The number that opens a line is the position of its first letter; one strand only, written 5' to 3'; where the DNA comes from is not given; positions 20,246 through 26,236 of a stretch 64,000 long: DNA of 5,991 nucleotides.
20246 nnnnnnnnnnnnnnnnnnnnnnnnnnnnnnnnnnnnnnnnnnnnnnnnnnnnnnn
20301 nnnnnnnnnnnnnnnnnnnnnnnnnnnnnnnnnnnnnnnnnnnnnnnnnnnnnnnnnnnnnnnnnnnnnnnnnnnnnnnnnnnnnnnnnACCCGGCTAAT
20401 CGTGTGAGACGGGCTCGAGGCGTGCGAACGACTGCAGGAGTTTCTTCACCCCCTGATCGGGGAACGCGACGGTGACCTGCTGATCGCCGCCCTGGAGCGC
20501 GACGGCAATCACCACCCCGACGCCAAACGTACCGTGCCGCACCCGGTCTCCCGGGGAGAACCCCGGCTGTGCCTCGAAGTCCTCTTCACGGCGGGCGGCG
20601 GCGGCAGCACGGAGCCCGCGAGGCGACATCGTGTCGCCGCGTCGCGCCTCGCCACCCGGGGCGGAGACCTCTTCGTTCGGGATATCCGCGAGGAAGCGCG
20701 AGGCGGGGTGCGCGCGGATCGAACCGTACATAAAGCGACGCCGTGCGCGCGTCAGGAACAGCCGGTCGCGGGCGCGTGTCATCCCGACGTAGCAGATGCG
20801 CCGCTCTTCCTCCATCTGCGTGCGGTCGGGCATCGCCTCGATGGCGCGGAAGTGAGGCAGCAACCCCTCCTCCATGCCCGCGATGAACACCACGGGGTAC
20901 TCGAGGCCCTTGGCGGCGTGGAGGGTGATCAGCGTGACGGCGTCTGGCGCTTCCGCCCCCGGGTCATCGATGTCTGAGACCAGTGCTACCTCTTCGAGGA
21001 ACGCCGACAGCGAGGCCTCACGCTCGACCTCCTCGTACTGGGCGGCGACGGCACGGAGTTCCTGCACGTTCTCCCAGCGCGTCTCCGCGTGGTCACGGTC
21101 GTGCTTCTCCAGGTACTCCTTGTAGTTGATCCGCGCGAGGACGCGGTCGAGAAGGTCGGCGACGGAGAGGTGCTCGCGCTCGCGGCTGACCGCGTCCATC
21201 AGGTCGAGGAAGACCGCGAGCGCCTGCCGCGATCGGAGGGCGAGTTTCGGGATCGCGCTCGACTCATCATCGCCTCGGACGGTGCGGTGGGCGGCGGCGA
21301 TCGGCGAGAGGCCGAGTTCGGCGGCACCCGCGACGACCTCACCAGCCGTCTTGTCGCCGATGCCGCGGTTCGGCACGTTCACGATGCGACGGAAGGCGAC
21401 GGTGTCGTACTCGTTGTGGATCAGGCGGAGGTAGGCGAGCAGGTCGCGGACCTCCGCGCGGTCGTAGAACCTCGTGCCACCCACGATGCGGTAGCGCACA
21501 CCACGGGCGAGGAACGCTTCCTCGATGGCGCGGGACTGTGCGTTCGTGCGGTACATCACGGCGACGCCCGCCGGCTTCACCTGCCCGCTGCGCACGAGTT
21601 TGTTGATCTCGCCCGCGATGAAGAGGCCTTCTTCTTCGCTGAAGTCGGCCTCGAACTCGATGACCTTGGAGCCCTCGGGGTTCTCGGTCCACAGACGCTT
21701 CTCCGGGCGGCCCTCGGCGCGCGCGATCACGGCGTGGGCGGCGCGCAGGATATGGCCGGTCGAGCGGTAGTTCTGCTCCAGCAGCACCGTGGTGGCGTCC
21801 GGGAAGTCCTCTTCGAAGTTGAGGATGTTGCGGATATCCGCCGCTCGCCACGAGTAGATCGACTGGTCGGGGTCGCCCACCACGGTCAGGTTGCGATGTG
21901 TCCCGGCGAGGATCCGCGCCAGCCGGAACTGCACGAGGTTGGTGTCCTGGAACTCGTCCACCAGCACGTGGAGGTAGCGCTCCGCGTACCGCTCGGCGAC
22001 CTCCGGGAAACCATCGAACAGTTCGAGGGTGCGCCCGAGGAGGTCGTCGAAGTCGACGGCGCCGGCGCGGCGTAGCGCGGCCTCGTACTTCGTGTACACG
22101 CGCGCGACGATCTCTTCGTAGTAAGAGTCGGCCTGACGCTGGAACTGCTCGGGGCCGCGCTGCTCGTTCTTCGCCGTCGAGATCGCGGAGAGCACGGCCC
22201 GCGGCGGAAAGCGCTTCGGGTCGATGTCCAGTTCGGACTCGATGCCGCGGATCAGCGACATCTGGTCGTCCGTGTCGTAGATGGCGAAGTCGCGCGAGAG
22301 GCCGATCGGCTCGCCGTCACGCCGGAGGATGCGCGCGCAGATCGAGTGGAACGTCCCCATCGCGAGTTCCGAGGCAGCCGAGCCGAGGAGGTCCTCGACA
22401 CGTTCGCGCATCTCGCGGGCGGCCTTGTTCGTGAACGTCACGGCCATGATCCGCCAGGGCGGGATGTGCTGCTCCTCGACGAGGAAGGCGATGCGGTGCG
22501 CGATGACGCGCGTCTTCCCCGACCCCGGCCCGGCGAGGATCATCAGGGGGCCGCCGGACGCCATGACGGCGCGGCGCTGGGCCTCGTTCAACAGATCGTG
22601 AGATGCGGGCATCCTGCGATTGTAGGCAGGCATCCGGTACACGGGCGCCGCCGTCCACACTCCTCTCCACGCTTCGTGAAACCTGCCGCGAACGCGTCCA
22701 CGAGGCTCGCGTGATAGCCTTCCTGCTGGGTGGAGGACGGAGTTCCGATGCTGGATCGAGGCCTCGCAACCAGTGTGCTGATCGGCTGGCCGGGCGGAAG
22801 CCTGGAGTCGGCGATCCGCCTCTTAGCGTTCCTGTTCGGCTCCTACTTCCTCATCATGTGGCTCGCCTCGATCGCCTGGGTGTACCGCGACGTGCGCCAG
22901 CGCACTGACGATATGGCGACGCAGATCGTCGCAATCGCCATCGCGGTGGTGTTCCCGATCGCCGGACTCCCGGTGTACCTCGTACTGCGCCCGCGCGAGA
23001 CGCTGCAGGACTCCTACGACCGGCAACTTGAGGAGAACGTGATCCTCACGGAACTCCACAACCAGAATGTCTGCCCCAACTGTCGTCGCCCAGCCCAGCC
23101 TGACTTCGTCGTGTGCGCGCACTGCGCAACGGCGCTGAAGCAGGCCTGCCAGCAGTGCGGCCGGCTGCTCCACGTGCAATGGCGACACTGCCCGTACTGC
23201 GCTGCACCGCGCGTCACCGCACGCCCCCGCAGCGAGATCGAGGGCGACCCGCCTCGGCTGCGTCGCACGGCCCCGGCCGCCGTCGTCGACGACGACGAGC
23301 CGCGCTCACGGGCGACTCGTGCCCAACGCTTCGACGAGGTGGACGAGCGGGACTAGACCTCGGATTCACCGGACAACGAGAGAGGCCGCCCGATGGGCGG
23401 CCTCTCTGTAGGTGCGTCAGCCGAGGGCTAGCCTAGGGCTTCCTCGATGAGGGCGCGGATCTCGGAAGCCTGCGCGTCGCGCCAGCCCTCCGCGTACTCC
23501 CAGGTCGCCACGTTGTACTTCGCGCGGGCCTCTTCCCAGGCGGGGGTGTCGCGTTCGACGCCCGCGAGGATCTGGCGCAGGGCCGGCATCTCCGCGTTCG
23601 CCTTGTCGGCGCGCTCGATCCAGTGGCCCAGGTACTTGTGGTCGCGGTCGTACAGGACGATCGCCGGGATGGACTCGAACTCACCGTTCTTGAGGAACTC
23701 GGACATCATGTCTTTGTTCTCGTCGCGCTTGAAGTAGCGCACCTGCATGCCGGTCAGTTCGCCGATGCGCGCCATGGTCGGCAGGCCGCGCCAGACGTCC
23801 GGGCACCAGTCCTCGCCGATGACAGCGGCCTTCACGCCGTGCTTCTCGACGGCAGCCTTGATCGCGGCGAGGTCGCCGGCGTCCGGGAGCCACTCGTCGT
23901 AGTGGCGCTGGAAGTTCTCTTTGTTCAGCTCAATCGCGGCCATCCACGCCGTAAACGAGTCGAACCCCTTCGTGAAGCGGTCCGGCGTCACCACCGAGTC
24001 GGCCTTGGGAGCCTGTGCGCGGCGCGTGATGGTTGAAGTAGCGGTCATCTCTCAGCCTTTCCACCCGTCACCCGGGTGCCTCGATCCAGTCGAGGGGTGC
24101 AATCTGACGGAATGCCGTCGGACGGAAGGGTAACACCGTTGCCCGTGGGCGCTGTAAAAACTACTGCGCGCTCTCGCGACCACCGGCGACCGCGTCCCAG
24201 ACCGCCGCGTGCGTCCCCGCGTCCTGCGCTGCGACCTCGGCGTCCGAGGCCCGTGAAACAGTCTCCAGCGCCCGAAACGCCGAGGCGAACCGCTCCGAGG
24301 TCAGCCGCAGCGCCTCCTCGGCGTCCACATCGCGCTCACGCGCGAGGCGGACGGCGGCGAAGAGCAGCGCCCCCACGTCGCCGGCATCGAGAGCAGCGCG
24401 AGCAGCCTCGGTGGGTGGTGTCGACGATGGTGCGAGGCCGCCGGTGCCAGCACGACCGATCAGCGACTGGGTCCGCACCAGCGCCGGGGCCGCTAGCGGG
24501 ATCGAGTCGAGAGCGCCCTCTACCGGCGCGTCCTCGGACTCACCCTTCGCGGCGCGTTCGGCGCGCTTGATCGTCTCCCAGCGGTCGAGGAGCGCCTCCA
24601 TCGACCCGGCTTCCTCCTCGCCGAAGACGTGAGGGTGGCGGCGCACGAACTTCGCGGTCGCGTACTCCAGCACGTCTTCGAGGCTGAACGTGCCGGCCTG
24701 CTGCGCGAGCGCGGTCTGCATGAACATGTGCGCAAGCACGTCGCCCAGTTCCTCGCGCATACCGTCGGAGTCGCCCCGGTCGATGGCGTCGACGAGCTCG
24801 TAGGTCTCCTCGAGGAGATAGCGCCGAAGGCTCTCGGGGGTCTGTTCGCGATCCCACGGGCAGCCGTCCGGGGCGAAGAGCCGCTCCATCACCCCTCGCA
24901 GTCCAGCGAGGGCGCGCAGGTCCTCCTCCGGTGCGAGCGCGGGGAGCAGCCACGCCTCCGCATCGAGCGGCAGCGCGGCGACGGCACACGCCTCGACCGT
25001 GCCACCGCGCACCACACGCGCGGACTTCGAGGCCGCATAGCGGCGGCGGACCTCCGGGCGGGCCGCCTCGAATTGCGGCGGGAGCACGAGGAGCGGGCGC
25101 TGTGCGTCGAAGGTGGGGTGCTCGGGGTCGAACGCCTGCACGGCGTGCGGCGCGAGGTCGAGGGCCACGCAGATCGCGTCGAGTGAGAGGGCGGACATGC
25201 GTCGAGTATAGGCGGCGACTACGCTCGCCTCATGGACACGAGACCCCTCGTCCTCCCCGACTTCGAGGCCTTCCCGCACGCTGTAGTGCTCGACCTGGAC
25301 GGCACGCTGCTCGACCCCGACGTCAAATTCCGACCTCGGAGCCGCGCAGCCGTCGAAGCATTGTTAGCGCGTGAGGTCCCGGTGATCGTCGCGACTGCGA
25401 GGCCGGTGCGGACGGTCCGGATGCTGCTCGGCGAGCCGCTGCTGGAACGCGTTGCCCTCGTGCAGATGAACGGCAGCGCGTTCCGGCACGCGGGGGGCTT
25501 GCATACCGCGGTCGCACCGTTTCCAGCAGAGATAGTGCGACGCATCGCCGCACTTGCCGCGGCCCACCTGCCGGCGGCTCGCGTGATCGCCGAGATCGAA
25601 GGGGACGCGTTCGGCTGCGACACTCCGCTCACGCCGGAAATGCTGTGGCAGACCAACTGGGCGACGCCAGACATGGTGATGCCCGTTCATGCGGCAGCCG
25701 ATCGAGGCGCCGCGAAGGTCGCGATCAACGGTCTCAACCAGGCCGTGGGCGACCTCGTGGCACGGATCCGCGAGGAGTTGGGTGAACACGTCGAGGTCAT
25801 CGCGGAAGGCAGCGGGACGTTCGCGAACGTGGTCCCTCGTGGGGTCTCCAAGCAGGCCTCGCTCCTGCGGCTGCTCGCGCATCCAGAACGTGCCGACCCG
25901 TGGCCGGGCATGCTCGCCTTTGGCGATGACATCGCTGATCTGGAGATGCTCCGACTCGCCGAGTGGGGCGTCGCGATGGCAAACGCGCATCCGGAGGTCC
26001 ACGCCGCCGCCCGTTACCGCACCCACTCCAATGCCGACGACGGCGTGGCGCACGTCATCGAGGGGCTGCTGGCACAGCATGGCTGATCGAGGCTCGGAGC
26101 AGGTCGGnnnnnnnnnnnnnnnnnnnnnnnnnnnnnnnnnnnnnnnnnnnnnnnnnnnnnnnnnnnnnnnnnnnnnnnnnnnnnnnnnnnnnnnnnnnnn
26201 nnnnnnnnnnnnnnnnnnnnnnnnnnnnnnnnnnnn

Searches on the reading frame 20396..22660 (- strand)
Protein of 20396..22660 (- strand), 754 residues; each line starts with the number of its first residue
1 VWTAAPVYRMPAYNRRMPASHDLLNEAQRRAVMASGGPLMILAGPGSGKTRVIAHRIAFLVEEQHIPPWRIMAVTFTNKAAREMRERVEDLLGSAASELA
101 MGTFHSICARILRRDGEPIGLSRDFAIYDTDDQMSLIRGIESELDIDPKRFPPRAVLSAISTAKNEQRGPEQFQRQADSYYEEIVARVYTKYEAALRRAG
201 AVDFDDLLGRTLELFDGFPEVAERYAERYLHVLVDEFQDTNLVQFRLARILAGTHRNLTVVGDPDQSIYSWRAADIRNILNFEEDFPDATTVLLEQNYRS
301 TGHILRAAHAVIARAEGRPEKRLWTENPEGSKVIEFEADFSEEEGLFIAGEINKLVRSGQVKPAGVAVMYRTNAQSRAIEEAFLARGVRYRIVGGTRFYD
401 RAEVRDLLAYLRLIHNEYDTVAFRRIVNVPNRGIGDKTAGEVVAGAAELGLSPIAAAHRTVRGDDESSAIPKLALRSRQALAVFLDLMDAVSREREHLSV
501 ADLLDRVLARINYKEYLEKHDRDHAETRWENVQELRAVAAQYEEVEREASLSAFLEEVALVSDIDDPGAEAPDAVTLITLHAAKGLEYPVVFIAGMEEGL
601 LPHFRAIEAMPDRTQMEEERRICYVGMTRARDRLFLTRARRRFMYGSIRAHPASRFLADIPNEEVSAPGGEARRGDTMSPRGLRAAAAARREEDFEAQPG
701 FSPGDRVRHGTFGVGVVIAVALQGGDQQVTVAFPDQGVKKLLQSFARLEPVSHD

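Call 36: search_protein_families(library=pfam, proteins=[window:20396-22660:-], max_evalue=0.001)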
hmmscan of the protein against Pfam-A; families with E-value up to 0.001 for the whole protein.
window:20396-22660:- (754 aa): 7 families
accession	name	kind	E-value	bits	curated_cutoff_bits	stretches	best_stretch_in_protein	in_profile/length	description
PF00580.27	UvrD-helicase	-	6.5e-91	305.2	23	1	24-287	1-271/271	UvrD/REP helicase N-terminal domain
PF13361.12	UvrD_C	-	2.8e-72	244.5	25.6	1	293-639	2-348/350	UvrD-like helicase C-terminal domain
PF13245.12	AAA_19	-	2.9e-24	86.2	25.1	1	28-270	1-132/134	AAA domain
PF21196.3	PcrA_UvrD_tudor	-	5.1e-13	49.1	23.9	1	704-746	2-44/48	PcrA/UvrD tudor domain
PF13538.12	UvrD_C_2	-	5.4e-10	39.4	27.4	1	575-636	2-51/52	UvrD-like helicase C-terminal domain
PF13604.12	AAA_30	-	0.0001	22.6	27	0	24-88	2-66/191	AAA domain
PF01443.25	Viral_helicase1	-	0.00041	20.7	21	0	40-59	2-21/228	Viral superfamily 1 RNA helicase core domain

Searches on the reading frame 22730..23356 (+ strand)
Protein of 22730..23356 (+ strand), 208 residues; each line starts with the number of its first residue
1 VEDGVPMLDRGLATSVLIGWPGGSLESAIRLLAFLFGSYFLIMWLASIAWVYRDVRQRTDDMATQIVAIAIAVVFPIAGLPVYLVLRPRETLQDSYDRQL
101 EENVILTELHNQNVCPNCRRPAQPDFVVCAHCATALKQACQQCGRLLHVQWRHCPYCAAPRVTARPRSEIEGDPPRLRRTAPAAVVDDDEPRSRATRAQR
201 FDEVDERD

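Call 36: search_protein_families(library=pfam, proteins=[window:22730-23356:+], max_evalue=0.001)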
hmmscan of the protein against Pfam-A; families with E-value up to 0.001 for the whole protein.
window:22730-23356:+ (208 aa): 3 families
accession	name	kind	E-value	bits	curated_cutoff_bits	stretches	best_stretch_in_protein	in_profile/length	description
PF12773.13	DZR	-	3.8e-09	37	27.3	1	115-157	1-44/45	Double zinc ribbon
PF17032.10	Zn_ribbon_15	-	8.7e-07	30.1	28.9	0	108-132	48-72/73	zinc-ribbon family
PF13248.11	Zn_ribbon_3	-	3.6e-05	23.5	27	0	137-157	2-22/26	zinc-ribbon domain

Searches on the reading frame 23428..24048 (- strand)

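Call 36: search_protein_families(library=pfam, proteins=[window:23428-24048:-], max_evalue=0.001)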
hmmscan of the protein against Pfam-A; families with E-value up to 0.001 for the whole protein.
window:23428-24048:- (206 aa): 1 family
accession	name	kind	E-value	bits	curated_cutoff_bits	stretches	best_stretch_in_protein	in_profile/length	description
PF14595.12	Thioredoxin_9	-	8.5e-25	87.6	25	1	32-154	4-125/129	Thioredoxin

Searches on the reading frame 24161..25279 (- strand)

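Call 36: search_protein_families(library=pfam, proteins=[window:24161-25279:-], max_evalue=0.001)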
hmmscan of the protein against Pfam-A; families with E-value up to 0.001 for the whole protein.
window:24161-25279:- (372 aa): 1 family
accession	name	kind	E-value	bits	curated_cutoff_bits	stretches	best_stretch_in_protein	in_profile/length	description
PF03819.22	MazG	-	2.3e-26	92.3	22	1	146-219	1-74/74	MazG nucleotide pyrophosphohydrolase domain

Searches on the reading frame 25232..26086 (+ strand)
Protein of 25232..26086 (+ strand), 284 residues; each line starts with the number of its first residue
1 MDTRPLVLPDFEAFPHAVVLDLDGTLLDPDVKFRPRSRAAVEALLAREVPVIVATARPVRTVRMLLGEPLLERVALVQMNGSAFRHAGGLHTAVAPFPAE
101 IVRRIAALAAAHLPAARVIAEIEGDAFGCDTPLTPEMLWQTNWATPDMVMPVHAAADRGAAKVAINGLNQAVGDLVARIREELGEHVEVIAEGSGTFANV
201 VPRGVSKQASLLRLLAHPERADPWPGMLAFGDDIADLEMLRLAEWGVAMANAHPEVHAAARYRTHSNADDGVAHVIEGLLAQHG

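Call 36: search_protein_families(library=pfam, proteins=[window:25232-26086:+], max_evalue=0.001)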
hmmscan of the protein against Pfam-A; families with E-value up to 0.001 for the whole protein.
window:25232-26086:+ (284 aa): 2 families
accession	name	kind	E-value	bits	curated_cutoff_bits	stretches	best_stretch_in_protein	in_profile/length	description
PF08282.18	Hydrolase_3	-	7.9e-36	124.5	20.9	1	18-276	1-255/255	haloacid dehalogenase-like hydrolase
PF05116.19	S6PP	-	1.7e-08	34.8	20.3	0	184-259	144-217/247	Sucrose-6F-phosphate phosphohydrolase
